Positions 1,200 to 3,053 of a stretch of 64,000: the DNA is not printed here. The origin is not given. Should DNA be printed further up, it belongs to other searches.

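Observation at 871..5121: Translationally coupled GtrA - GT39 - GT2 - GT39 module: a candidate lipid-carrier-dependent O-glycosylation system with two PMT-like paralogs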

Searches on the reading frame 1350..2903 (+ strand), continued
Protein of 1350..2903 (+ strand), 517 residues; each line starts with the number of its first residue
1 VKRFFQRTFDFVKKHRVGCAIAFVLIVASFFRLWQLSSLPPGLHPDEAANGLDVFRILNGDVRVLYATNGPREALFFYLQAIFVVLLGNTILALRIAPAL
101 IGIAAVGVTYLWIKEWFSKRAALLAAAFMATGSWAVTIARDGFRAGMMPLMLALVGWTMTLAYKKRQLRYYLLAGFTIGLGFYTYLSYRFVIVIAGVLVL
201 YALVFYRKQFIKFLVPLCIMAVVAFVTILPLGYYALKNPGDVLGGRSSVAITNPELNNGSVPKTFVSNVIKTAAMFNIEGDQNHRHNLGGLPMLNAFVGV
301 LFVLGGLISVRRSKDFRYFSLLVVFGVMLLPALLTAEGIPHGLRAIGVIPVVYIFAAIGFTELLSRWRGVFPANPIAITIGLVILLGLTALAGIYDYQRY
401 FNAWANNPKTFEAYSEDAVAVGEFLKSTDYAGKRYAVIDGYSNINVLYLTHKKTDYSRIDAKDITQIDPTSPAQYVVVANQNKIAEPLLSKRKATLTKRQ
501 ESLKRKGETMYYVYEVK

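Call 92: search_dna_similar(query=window:1350-2903:+, collection=phages, mode=protein, max_evalue=0.001, max_rows=8)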
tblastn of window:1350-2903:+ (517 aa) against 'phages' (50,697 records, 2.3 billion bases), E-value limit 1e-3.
No match.
